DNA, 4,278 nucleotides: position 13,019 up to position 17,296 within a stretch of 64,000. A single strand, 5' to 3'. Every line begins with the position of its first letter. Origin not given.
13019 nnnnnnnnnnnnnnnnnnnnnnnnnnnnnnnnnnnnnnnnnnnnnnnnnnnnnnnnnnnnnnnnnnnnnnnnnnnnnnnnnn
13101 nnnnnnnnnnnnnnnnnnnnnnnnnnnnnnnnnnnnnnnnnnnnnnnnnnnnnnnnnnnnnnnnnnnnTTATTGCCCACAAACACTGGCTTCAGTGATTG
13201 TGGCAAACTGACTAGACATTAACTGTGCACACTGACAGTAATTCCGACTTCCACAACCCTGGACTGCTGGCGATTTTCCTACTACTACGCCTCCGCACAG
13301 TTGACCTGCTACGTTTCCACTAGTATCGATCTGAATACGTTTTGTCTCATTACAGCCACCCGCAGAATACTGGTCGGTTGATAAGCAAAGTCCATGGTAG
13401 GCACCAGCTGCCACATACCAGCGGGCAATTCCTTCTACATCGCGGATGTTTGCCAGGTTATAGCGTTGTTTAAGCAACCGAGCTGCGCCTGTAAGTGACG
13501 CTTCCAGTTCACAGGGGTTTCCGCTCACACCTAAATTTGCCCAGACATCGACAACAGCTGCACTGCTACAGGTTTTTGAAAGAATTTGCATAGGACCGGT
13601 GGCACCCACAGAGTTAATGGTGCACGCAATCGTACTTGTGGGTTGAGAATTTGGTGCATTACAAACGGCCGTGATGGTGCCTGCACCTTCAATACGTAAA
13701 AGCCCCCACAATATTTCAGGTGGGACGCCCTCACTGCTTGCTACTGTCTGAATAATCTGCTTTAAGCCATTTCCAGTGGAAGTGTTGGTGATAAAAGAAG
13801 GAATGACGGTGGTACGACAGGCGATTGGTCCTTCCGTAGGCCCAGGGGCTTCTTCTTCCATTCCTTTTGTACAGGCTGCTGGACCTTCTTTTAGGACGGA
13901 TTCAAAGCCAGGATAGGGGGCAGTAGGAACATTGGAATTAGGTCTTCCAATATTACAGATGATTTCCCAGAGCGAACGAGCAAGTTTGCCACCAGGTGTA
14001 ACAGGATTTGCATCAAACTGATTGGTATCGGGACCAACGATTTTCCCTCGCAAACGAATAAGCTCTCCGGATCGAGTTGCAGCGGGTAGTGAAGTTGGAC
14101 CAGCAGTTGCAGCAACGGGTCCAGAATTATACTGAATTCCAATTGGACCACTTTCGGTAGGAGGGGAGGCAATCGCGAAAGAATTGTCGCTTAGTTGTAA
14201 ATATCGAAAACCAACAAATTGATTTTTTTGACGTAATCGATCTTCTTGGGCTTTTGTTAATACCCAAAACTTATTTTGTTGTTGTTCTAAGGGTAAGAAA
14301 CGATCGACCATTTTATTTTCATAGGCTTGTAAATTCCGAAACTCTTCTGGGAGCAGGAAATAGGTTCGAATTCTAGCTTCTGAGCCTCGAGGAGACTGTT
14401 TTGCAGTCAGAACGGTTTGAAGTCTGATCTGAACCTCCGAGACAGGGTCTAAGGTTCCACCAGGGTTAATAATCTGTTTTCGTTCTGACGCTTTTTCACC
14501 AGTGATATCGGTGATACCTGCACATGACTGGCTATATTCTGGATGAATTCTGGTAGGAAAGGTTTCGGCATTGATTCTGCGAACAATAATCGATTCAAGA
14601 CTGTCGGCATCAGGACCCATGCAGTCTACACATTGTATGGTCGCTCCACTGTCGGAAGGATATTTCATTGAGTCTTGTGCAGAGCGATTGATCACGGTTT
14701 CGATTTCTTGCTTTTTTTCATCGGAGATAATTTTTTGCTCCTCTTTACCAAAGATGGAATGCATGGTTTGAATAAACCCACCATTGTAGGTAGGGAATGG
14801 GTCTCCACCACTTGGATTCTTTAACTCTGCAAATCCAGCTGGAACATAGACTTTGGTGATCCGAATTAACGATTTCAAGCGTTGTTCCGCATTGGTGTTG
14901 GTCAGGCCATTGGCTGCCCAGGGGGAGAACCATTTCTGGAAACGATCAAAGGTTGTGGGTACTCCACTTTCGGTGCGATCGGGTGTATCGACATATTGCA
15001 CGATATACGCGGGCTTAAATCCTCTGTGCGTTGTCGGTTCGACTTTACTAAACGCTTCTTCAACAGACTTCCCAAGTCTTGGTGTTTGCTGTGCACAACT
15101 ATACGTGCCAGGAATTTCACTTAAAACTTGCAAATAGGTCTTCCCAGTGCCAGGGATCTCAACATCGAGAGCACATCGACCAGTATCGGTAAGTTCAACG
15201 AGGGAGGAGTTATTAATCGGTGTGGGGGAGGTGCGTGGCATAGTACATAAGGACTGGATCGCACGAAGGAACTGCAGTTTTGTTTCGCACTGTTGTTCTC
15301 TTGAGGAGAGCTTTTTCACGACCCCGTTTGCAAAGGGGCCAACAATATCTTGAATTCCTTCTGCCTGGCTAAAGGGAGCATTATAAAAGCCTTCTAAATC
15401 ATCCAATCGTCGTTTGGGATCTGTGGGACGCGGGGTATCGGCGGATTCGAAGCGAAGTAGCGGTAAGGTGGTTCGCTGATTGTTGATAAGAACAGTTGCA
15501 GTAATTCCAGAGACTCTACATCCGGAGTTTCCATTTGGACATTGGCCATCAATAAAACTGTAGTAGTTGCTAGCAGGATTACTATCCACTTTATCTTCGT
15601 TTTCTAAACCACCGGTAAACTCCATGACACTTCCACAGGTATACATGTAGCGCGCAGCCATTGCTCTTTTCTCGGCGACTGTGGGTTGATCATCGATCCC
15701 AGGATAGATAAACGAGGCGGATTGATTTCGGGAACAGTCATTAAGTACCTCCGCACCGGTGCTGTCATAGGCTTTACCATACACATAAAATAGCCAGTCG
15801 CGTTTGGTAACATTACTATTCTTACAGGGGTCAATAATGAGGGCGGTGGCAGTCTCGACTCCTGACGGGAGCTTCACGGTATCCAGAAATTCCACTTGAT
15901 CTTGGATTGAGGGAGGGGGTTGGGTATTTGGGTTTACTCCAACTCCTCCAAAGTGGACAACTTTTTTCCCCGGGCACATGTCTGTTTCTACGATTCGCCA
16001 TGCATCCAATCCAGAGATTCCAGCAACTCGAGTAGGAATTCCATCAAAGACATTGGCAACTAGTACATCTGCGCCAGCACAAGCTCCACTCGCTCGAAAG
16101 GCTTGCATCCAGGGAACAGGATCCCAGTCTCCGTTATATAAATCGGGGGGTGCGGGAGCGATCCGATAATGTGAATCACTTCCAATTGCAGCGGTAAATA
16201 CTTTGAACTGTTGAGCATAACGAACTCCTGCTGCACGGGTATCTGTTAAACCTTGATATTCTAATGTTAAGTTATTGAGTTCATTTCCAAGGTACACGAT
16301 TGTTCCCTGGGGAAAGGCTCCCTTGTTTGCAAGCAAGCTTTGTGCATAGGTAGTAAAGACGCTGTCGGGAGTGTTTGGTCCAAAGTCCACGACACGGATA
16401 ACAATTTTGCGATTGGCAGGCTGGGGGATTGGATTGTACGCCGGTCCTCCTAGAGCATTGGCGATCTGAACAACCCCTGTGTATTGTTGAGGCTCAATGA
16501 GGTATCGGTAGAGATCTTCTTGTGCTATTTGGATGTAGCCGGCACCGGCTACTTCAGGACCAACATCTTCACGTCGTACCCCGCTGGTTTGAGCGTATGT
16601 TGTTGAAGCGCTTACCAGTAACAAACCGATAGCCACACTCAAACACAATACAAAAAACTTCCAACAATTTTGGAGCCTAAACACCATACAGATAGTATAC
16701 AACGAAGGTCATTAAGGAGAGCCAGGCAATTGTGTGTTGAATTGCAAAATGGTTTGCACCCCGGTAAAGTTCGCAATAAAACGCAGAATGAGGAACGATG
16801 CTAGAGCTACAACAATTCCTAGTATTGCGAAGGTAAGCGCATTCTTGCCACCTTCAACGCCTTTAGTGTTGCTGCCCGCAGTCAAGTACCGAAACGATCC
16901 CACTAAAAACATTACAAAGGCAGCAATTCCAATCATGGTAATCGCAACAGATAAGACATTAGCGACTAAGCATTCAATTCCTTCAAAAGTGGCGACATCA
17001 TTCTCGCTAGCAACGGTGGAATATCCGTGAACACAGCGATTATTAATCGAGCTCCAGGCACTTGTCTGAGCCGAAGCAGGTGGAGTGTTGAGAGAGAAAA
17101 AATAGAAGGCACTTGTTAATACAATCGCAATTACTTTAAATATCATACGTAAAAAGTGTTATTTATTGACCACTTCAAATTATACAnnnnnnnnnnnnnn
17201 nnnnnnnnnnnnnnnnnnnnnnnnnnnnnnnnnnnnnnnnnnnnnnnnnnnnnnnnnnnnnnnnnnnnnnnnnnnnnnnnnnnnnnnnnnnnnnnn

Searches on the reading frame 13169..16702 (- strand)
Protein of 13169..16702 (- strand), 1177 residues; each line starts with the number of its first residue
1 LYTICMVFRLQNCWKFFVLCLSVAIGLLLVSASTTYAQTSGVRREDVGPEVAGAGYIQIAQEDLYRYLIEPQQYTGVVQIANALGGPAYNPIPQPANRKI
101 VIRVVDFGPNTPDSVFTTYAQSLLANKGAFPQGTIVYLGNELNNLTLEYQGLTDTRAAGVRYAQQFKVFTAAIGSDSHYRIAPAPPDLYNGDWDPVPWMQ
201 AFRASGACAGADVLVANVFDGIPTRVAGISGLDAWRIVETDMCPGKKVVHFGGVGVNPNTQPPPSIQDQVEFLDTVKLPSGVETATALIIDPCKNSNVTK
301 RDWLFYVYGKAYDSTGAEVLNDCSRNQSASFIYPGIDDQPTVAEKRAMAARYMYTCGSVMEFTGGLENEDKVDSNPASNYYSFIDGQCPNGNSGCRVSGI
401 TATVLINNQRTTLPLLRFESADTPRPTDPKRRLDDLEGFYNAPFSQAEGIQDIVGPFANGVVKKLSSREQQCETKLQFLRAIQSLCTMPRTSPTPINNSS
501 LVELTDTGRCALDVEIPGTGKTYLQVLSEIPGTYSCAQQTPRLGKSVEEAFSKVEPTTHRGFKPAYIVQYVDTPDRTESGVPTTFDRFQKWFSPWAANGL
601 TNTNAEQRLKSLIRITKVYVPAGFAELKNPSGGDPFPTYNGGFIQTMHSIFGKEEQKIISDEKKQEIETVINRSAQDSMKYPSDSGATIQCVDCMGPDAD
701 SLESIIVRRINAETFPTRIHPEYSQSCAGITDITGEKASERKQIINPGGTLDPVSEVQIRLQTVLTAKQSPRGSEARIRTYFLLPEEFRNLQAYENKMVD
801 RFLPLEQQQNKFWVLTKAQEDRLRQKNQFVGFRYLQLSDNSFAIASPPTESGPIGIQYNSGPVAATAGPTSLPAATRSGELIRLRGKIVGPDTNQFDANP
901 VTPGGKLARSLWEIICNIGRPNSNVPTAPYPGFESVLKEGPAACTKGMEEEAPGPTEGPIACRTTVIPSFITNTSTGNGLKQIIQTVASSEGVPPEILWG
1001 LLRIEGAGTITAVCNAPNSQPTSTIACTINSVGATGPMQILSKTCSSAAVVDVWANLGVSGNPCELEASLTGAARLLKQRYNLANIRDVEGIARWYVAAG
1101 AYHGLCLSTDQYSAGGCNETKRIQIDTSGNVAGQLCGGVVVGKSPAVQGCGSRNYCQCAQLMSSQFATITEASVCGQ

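Call 3: search_protein_families(library=pfam, proteins=[window:13169-16702:-], max_evalue=1)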
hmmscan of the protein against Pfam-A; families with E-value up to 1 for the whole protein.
window:13169-16702:- (1177 aa): 2 families
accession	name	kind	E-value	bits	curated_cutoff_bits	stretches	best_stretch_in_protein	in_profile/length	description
PF01464.25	SLT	-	0.15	12.1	21.3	1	985-1103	4-95/117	Transglycosylase SLT domain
PF03330.24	DPBB_1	-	0.3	11.8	28.8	0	97-116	42-61/83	Lytic transglycolase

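Call 4: search_protein_families(library=ncbifam, proteins=[window:13169-16702:-], max_evalue=1)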
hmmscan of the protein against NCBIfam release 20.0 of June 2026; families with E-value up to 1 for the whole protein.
window:13169-16702:- (1177 aa): 1 family
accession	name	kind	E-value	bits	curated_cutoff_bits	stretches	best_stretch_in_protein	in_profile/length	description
NF010681.0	PRK14081.1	equivalog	0.3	9.2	842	1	756-821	586-652/667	triple tyrosine motif-containing protein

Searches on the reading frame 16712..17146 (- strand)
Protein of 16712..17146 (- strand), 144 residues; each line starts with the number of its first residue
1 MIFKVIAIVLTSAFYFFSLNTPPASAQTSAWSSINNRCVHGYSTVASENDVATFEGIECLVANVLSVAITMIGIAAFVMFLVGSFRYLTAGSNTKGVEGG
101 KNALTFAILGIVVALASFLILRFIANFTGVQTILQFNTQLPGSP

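Call 3: search_protein_families(library=pfam, proteins=[window:16712-17146:-], max_evalue=1)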
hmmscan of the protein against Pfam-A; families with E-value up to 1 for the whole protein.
window:16712-17146:- (144 aa): 2 families
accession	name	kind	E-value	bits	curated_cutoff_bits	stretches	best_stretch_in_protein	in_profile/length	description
PF18895.5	T4SS_pilin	-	1.2e-05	25.7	26.6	1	63-124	10-71/71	Type IV secretion system pilin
PF05478.16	Prominin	-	0.26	9.7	34.3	1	24-124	385-479/799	Prominin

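Call 4: search_protein_families(library=ncbifam, proteins=[window:16712-17146:-], max_evalue=1)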
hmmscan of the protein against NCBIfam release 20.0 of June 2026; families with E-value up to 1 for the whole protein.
window:16712-17146:- (144 aa): 1 family
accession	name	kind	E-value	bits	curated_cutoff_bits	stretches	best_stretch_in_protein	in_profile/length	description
NF045849.1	ICE_MMCAP2_0565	equivalog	0.011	15.4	40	1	61-126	13-78/80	Mbov_0395 family pilin-like conjugal transfer protein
